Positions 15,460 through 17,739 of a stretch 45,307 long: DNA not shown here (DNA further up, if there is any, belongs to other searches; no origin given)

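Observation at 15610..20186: Aldolase-SDR fusion plus mtnP-apt-mtnA reads as a DHAP-shunt salvage module, wedged inside the LPS locus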

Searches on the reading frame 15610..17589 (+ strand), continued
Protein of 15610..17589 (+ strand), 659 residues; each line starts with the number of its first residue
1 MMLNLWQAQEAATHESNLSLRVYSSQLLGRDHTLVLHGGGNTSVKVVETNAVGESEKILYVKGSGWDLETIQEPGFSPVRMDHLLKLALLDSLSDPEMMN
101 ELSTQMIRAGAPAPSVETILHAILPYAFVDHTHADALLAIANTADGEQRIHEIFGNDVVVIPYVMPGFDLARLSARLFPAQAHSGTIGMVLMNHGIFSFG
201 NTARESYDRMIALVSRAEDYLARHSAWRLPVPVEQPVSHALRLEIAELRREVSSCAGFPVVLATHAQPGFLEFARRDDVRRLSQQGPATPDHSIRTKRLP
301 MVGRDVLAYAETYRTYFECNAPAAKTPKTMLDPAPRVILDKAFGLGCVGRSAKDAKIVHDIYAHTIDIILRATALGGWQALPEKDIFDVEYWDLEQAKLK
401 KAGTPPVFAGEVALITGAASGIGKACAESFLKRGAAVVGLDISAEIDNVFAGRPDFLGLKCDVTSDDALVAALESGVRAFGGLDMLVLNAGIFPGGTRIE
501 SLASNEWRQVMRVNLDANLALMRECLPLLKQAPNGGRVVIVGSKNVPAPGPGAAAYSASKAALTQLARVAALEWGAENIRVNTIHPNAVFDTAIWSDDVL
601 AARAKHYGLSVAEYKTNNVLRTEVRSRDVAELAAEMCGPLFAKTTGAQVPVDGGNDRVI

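Call 53: get_annotated_region(hit=H1, flank=8000)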
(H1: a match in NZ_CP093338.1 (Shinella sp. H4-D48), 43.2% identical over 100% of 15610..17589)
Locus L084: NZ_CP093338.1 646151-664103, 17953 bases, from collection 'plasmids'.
description: Shinella sp. H4-D48 plasmid p1, complete sequence
organism: Shinella sp. H4-D48 (NCBI taxid 2925841)
taxonomy: Bacteria; Pseudomonadota; Alphaproteobacteria; Hyphomicrobiales; Rhizobiaceae; Shinella; Shinella sp. H4-D48
host: -; source: whole organism,grassland soil; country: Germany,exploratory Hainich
typing (MOB-suite, as given by PLSDB): non-mobilizable
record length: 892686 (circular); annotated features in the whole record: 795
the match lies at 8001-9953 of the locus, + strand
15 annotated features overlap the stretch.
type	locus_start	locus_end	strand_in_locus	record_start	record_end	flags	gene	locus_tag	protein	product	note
CDS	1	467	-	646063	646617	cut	-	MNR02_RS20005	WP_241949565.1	sigma-70 family RNA polymerase sigma factor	GO:0006352 - DNA-templated transcription initiation [Evidence IEA]; GO:0006355 - regulation of DNA-templated ...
CDS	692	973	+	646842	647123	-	-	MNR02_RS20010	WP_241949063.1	DUF2282 domain-containing protein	-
CDS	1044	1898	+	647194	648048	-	-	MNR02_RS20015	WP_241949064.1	DUF692 domain-containing protein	-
CDS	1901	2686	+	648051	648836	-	-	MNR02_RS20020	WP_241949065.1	DNA-binding domain-containing protein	-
CDS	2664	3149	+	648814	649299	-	-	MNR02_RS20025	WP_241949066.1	DoxX family protein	-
CDS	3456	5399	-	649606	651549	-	-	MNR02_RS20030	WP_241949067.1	methyl-accepting chemotaxis protein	-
CDS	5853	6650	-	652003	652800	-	-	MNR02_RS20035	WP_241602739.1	DeoR/GlpR family DNA-binding transcription regulator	-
CDS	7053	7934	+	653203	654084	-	lsrF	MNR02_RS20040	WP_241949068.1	3-hydroxy-5-phosphonooxypentane-2,4-dione thiolase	-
CDS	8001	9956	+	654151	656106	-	-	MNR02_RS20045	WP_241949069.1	SDR family oxidoreductase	-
CDS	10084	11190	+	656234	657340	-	-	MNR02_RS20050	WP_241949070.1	sugar ABC transporter substrate-binding protein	-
CDS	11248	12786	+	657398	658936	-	-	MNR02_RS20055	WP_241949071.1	sugar ABC transporter ATP-binding protein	-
CDS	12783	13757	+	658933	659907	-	-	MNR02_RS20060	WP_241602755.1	ABC transporter permease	GO:0008643 - carbohydrate transport [Evidence IEA]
CDS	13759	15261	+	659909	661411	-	-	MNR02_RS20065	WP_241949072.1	FGGY-family carbohydrate kinase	GO:0016310 - phosphorylation [Evidence IEA]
CDS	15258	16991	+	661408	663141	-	-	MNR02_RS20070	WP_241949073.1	glycerol-3-phosphate dehydrogenase/oxidase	-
CDS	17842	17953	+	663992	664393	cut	-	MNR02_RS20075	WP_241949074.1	hypothetical protein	-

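Call 54: get_annotated_region(hit=H38, flank=8000)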
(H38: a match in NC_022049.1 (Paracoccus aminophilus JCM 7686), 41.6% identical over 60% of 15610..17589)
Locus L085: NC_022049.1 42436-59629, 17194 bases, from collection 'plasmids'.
description: Paracoccus aminophilus JCM 7686 plasmid pAMI4, complete sequence
organism: Paracoccus aminophilus JCM 7686 (NCBI taxid 1367847)
taxonomy: Bacteria; Pseudomonadota; Alphaproteobacteria; Rhodobacterales; Paracoccaceae; Paracoccus; Paracoccus aminophilus; Paracoccus aminophilus JCM 7686
host: -; source: -; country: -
typing (MOB-suite, as given by PLSDB): mobilizable; relaxase MOBP
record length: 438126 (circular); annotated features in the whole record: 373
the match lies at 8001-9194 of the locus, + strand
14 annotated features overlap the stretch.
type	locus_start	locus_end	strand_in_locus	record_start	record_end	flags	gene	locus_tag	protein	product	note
CDS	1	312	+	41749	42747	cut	-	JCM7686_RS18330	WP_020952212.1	acetamidase/formamidase family protein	-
CDS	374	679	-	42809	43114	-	-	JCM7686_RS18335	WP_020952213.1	antibiotic biosynthesis monooxygenase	-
CDS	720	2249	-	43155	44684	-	lsrK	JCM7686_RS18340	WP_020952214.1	autoinducer-2 kinase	GO:0005975 - carbohydrate metabolic process [Evidence IEA]; GO:0009372 - quorum sensing [Evidence IEA]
CDS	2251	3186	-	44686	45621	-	-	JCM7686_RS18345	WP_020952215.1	sugar-binding transcriptional regulator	-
CDS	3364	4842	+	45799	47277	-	lsrA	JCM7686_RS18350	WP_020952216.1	autoinducer 2 ABC transporter ATP-binding protein LsrA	GO:1905887 - autoinducer AI-2 transmembrane transport [Evidence IEA]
CDS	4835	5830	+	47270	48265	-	-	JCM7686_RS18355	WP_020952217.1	ribose/xylose/arabinose/galactoside ABC-type transport systems, permease component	-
CDS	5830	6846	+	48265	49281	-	-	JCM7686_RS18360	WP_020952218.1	sugar ABC transporter permease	-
CDS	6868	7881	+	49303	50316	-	lsrB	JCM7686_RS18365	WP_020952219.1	autoinducer 2 ABC transporter substrate-binding protein LsrB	-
CDS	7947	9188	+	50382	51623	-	-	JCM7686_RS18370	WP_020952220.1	class II aldolase/adducin family protein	-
CDS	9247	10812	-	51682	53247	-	-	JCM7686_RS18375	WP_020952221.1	D-aminopeptidase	-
CDS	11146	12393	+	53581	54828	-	kynU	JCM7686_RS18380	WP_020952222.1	kynureninase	GO:0019441 - tryptophan catabolic process to kynurenine [Evidence IEA]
CDS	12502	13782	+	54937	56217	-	-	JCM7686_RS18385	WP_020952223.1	hypothetical protein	-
CDS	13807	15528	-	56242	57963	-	dld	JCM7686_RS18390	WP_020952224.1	D-lactate dehydrogenase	GO:0006089 - lactate metabolic process [Evidence IEA]; GO:0019516 - lactate oxidation [Evidence IEA]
CDS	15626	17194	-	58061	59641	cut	-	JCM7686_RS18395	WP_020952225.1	GMC family oxidoreductase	-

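Call 56: search_protein_families(library=ncbifam, proteins=[L082:7983-10079:+, L083:7929-9977:+, L084:8001-9956:+, L085:7947-9188:+, L032:9008-10978:+, L059:10001-11974:+, L013:10001-11974:+], max_evalue=1e-100)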
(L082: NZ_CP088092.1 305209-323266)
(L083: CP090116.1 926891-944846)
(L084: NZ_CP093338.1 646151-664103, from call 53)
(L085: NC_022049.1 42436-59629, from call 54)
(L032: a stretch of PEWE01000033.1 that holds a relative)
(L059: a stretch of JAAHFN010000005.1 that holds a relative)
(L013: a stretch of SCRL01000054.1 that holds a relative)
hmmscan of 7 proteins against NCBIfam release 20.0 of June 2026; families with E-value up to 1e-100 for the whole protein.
L082:7983-10079:+ (698 aa): 10 families
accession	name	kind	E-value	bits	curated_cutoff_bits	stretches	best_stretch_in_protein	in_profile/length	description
NF006189.0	PRK08324.1-3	equivalog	0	1289.2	634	1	2-698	4-701/701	bifunctional rhamnulose-1-phosphate aldolase/short-chain dehydrogenase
TIGR02632.1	RhaD_aldol-ADH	equivalog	0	1193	567.75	1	24-698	2-676/676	bifunctional rhamnulose-1-phosphate aldolase/short-chain dehydrogenase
NF006191.0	PRK08324.1-5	equivalog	1.5e-286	952.4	1240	1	5-698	8-706/706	bifunctional aldolase/short-chain dehydrogenase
NF006190.0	PRK08324.1-4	equivalog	6.4e-252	837.6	1014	1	9-698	3-689/689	bifunctional aldolase/short-chain dehydrogenase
NF006188.0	PRK08324.1-1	equivalog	6.3e-236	784.8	1152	1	24-698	8-679/679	bifunctional aldolase/short-chain dehydrogenase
NF006195.0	PRK08324.2-3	equivalog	8.1e-150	500.2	931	1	8-698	10-678/678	bifunctional aldolase/short-chain dehydrogenase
NF006194.0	PRK08324.2-2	equivalog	3.9e-146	488.6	686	1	27-698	28-703/703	bifunctional aldolase/short-chain dehydrogenase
NF006192.0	PRK08324.1-6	equivalog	2.1e-130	436.2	639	1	27-696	30-683/685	bifunctional aldolase/short-chain dehydrogenase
NF006196.0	PRK08324.2-4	equivalog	7.3e-123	411.2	831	1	10-692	3-653/657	bifunctional aldolase/short-chain dehydrogenase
NF006193.0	PRK08324.2-1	subfamily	1.2e-109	367.5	1213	1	24-695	28-702/705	bifunctional aldolase/short-chain dehydrogenase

L083:7929-9977:+ (682 aa): 9 families
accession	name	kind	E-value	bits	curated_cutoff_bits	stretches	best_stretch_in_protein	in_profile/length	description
NF006192.0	PRK08324.1-6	equivalog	0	1057.2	639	1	1-682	1-685/685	bifunctional aldolase/short-chain dehydrogenase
NF006195.0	PRK08324.2-3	equivalog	8.8e-304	1009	931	1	1-682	1-678/678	bifunctional aldolase/short-chain dehydrogenase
NF006193.0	PRK08324.2-1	subfamily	1.2e-217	724.4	1213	1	1-682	1-705/705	bifunctional aldolase/short-chain dehydrogenase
NF006196.0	PRK08324.2-4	equivalog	2.5e-166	554.8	831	1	1-676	1-653/657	bifunctional aldolase/short-chain dehydrogenase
NF006194.0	PRK08324.2-2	equivalog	1.7e-159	532.7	686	1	1-682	1-703/703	bifunctional aldolase/short-chain dehydrogenase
NF006190.0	PRK08324.1-4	equivalog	1.3e-143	479.6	1014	1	24-682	16-689/689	bifunctional aldolase/short-chain dehydrogenase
TIGR02632.1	RhaD_aldol-ADH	equivalog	5.1e-138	461.4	567.75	1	31-682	6-676/676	bifunctional rhamnulose-1-phosphate aldolase/short-chain dehydrogenase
NF006189.0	PRK08324.1-3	equivalog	6.8e-127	424.6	634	1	30-682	29-701/701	bifunctional rhamnulose-1-phosphate aldolase/short-chain dehydrogenase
NF006191.0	PRK08324.1-5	equivalog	1e-108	364.6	1240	1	25-682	27-706/706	bifunctional aldolase/short-chain dehydrogenase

L084:8001-9956:+ (651 aa): 7 families
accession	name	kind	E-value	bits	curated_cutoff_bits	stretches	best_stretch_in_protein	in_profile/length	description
NF006196.0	PRK08324.2-4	equivalog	7.5e-217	721.8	831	1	1-651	1-657/657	bifunctional aldolase/short-chain dehydrogenase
NF006195.0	PRK08324.2-3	equivalog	1.1e-157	526.1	931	1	2-647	11-672/678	bifunctional aldolase/short-chain dehydrogenase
NF006192.0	PRK08324.1-6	equivalog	6.1e-137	457.9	639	1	13-647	22-679/685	bifunctional aldolase/short-chain dehydrogenase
NF006194.0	PRK08324.2-2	equivalog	4.9e-136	455.2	686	1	10-648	17-698/703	bifunctional aldolase/short-chain dehydrogenase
NF006190.0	PRK08324.1-4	equivalog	1.5e-122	410.1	1014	1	2-647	3-683/689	bifunctional aldolase/short-chain dehydrogenase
TIGR02632.1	RhaD_aldol-ADH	equivalog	1.5e-121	406.9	567.75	1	21-648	5-671/676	bifunctional rhamnulose-1-phosphate aldolase/short-chain dehydrogenase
NF006189.0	PRK08324.1-3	equivalog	4.7e-115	385.5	634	1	2-648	11-696/701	bifunctional rhamnulose-1-phosphate aldolase/short-chain dehydrogenase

L085:7947-9188:+ (413 aa): 3 families
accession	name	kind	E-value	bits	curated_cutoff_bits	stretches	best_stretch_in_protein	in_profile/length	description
NF006192.0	PRK08324.1-6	equivalog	3.2e-141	472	639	1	1-412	1-428/685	bifunctional aldolase/short-chain dehydrogenase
NF006195.0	PRK08324.2-3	equivalog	3.3e-133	445.3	931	1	1-412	1-417/678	bifunctional aldolase/short-chain dehydrogenase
NF006196.0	PRK08324.2-4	equivalog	3.6e-113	379.2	831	1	2-413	2-401/657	bifunctional aldolase/short-chain dehydrogenase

L032:9008-10978:+ (656 aa): 10 families
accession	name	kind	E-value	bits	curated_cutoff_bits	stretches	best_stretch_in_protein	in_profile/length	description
NF006196.0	PRK08324.2-4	equivalog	0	1092.7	831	1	1-656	3-657/657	bifunctional aldolase/short-chain dehydrogenase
NF006195.0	PRK08324.2-3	equivalog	4.2e-179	597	931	1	3-652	14-672/678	bifunctional aldolase/short-chain dehydrogenase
NF006192.0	PRK08324.1-6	equivalog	1.7e-167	558.9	639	1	6-652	17-679/685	bifunctional aldolase/short-chain dehydrogenase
NF006194.0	PRK08324.2-2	equivalog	3.4e-158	528.4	686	1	6-653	15-698/703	bifunctional aldolase/short-chain dehydrogenase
NF006190.0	PRK08324.1-4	equivalog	1.5e-137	459.6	1014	1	2-652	5-683/689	bifunctional aldolase/short-chain dehydrogenase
NF006193.0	PRK08324.2-1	subfamily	2.1e-130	436.1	1213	1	8-652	20-699/705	bifunctional aldolase/short-chain dehydrogenase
NF006189.0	PRK08324.1-3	equivalog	9.2e-127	424.2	634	1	3-653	14-696/701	bifunctional rhamnulose-1-phosphate aldolase/short-chain dehydrogenase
TIGR02632.1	RhaD_aldol-ADH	equivalog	5.3e-126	421.7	567.75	1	17-653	3-671/676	bifunctional rhamnulose-1-phosphate aldolase/short-chain dehydrogenase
NF006197.0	PRK08324.2-5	equivalog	1.1e-122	410.4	627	1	1-441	3-454/583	bifunctional aldolase/short-chain dehydrogenase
NF006191.0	PRK08324.1-5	equivalog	6.7e-102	342.1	1240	0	3-651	15-699/706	bifunctional aldolase/short-chain dehydrogenase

L059:10001-11974:+ (657 aa): 10 families
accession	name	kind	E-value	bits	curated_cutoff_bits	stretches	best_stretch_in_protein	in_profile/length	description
NF006196.0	PRK08324.2-4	equivalog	0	1160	831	1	1-657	1-657/657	bifunctional aldolase/short-chain dehydrogenase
NF006195.0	PRK08324.2-3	equivalog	1.7e-188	628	931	1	2-653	11-672/678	bifunctional aldolase/short-chain dehydrogenase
NF006192.0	PRK08324.1-6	equivalog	4.6e-169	564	639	1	1-653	1-679/685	bifunctional aldolase/short-chain dehydrogenase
NF006194.0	PRK08324.2-2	equivalog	1.5e-152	509.7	686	1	13-654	20-698/703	bifunctional aldolase/short-chain dehydrogenase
NF006190.0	PRK08324.1-4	equivalog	3.2e-144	481.6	1014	1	2-653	3-683/689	bifunctional aldolase/short-chain dehydrogenase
TIGR02632.1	RhaD_aldol-ADH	equivalog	2.8e-133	445.7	567.75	1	18-654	2-671/676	bifunctional rhamnulose-1-phosphate aldolase/short-chain dehydrogenase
NF006189.0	PRK08324.1-3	equivalog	8.9e-128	427.6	634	1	2-654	11-696/701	bifunctional rhamnulose-1-phosphate aldolase/short-chain dehydrogenase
NF006193.0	PRK08324.2-1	subfamily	1.1e-124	417.2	1213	1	9-653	19-699/705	bifunctional aldolase/short-chain dehydrogenase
NF006197.0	PRK08324.2-5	equivalog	9.1e-124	414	627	1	1-485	1-481/583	bifunctional aldolase/short-chain dehydrogenase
NF006191.0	PRK08324.1-5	equivalog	9.1e-111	371.4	1240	1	3-652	13-699/706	bifunctional aldolase/short-chain dehydrogenase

L013:10001-11974:+ (657 aa): 10 families
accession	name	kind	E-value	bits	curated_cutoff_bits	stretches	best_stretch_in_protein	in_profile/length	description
NF006196.0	PRK08324.2-4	equivalog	0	1156.3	831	1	1-657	1-657/657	bifunctional aldolase/short-chain dehydrogenase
NF006195.0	PRK08324.2-3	equivalog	7.6e-190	632.5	931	1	2-653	11-672/678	bifunctional aldolase/short-chain dehydrogenase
NF006192.0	PRK08324.1-6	equivalog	4.4e-173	577.3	639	1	1-653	1-679/685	bifunctional aldolase/short-chain dehydrogenase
NF006194.0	PRK08324.2-2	equivalog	2.8e-158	528.7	686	1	12-654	19-698/703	bifunctional aldolase/short-chain dehydrogenase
NF006190.0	PRK08324.1-4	equivalog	2.7e-147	491.8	1014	1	2-653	3-683/689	bifunctional aldolase/short-chain dehydrogenase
TIGR02632.1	RhaD_aldol-ADH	equivalog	2e-134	449.5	567.75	1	21-654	5-671/676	bifunctional rhamnulose-1-phosphate aldolase/short-chain dehydrogenase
NF006193.0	PRK08324.2-1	subfamily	1.4e-131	439.9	1213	1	8-653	18-699/705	bifunctional aldolase/short-chain dehydrogenase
NF006189.0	PRK08324.1-3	equivalog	8.5e-129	430.9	634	1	2-654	11-696/701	bifunctional rhamnulose-1-phosphate aldolase/short-chain dehydrogenase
NF006197.0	PRK08324.2-5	equivalog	1.9e-128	429.4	627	1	1-485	1-481/583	bifunctional aldolase/short-chain dehydrogenase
NF006191.0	PRK08324.1-5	equivalog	6.2e-112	375.2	1240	0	305-652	342-699/706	bifunctional aldolase/short-chain dehydrogenase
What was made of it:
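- On RhaEW (TIGR02632 / NF006189): Rhizobial RhaD scores 1193 and 1289 on the same models (call 56).
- Closest known: NCBIfam NF006196. Same: So are L013, L032 and L059 (call 56).
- The unlinked members L013 and L059 also pass the NF006196 cutoff (call 56).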
